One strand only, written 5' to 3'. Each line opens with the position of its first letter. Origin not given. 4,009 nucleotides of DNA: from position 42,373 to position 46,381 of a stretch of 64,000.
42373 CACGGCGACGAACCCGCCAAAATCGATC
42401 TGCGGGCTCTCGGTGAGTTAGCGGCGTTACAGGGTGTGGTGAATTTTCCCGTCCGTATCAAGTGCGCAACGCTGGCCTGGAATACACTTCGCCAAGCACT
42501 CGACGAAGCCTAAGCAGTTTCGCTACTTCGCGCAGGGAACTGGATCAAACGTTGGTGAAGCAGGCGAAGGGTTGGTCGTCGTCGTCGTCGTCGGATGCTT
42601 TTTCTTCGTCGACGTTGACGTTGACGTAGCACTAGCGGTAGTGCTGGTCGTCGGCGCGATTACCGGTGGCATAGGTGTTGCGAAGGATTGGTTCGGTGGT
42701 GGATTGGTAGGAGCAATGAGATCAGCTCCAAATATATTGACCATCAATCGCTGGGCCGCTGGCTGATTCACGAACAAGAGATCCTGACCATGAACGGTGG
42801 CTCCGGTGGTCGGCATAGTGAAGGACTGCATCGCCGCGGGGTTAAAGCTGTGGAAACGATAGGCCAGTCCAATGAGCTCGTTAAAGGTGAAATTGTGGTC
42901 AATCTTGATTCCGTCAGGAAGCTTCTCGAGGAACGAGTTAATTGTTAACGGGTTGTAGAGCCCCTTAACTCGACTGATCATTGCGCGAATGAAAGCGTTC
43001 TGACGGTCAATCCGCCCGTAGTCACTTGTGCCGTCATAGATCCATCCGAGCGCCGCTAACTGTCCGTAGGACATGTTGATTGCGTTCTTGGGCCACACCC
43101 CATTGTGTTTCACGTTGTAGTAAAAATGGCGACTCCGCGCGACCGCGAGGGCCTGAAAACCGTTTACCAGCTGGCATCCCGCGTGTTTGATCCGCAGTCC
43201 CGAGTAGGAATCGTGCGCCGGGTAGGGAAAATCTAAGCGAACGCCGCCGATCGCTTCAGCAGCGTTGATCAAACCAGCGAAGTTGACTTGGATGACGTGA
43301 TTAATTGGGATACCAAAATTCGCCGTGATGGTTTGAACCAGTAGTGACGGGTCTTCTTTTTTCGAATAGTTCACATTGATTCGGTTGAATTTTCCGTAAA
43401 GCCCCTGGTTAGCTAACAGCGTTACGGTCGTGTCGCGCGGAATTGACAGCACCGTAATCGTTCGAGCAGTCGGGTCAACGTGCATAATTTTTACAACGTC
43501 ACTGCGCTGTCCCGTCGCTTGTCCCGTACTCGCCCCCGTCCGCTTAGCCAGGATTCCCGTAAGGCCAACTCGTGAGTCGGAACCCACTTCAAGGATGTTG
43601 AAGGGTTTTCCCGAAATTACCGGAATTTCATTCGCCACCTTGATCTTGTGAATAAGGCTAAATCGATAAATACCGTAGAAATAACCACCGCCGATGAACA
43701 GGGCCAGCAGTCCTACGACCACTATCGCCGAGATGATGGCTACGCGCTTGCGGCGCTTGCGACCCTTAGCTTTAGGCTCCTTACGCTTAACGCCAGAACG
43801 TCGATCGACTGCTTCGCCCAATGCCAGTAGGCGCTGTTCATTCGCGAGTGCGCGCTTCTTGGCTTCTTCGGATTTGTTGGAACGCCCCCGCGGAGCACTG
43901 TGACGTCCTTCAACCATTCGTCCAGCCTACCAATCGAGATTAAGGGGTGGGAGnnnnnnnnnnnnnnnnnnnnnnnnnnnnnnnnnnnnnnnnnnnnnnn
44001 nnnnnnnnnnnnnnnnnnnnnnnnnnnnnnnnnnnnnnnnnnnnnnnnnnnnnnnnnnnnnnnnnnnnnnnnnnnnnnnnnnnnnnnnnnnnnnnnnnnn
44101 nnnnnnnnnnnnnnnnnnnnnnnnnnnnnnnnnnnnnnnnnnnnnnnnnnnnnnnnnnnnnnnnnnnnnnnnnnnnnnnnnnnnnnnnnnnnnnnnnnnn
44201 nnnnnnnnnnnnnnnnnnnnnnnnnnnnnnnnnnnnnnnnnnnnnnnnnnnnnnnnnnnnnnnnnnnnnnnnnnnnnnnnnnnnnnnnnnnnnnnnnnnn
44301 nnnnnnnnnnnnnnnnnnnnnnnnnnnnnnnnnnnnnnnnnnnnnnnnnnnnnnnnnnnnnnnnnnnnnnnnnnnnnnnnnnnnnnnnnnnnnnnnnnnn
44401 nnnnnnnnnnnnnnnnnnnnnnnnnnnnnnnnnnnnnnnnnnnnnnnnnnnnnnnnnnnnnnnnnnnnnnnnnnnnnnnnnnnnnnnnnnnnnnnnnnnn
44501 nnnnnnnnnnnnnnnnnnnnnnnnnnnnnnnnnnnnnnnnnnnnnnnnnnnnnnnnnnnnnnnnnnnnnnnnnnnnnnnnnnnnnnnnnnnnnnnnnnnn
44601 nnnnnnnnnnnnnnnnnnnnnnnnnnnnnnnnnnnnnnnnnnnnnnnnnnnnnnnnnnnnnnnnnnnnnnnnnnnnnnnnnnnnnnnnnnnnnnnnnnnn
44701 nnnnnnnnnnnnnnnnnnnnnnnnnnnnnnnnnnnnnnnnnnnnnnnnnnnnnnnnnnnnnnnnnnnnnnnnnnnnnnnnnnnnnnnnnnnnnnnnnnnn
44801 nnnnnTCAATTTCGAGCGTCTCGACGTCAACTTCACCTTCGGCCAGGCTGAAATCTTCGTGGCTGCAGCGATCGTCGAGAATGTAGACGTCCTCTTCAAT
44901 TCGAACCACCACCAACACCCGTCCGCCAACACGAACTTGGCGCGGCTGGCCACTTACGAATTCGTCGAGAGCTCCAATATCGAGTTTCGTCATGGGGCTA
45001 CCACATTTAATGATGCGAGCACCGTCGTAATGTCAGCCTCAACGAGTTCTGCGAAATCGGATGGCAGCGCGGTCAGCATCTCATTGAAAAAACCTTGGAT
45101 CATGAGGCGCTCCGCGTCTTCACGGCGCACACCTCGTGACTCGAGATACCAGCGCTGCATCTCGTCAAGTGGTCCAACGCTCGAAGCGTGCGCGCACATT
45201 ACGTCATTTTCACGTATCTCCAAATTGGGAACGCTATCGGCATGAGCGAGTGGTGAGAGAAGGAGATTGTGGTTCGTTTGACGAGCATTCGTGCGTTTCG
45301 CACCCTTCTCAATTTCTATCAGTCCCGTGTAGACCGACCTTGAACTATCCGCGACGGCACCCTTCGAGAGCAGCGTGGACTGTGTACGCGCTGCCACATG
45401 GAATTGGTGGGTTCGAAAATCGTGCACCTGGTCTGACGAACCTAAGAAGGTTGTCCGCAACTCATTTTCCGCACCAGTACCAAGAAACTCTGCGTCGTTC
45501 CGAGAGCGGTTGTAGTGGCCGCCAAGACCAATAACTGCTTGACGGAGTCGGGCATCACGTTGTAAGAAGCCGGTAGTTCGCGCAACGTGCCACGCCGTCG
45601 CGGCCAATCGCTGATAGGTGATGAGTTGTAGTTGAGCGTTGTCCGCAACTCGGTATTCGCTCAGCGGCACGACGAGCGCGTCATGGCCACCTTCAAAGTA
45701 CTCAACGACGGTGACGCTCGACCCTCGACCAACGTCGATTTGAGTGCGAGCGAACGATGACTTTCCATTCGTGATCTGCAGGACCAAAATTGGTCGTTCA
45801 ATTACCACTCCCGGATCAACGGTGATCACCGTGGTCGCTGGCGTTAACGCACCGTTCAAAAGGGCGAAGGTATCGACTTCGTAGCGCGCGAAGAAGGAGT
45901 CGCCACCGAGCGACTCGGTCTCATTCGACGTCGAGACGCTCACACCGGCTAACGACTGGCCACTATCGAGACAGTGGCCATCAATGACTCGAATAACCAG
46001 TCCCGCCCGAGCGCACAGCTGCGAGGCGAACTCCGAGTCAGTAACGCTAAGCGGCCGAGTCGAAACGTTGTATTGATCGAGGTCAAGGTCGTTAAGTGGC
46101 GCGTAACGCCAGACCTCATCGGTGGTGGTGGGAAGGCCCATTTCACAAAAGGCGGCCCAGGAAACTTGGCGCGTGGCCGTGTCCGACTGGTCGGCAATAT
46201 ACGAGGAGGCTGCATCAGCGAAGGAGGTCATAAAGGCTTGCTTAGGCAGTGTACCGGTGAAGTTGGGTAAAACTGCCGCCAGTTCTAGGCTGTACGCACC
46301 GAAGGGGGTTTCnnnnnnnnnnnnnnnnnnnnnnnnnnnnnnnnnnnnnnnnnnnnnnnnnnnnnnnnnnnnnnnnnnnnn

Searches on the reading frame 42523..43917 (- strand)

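Call 35: search_protein_families(library=pfam, proteins=[window:42523-43917:-], max_evalue=0.00001)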
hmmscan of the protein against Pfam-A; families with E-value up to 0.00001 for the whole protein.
window:42523-43917:- (464 aa): 1 family
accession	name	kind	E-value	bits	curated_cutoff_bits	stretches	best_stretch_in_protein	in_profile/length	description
PF03816.19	LytR_cpsA_psr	-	3.8e-27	95.7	24.6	1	138-264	1-124/150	LytR_cpsA_psr family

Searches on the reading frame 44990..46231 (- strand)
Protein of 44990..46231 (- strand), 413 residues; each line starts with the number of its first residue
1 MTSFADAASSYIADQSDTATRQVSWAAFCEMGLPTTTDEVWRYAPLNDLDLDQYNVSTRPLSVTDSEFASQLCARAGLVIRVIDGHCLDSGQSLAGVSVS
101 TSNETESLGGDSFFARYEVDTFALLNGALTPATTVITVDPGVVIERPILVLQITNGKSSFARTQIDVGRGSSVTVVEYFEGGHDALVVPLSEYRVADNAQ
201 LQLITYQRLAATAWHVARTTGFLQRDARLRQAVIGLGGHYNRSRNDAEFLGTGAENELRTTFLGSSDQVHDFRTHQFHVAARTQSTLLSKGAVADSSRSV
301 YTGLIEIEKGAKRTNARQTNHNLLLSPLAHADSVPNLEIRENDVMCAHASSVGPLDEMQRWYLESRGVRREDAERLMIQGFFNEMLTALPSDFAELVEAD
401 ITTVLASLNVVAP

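Call 35: search_protein_families(library=pfam, proteins=[window:44990-46231:-], max_evalue=0.00001)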
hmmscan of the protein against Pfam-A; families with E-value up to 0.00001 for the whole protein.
window:44990-46231:- (413 aa): 1 family
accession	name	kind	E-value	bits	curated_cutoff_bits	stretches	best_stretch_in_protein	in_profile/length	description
PF01458.23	SUFBD_core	-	2.4e-65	220.7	27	1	155-381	6-232/232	SUF system FeS cluster assembly, SufBD core domain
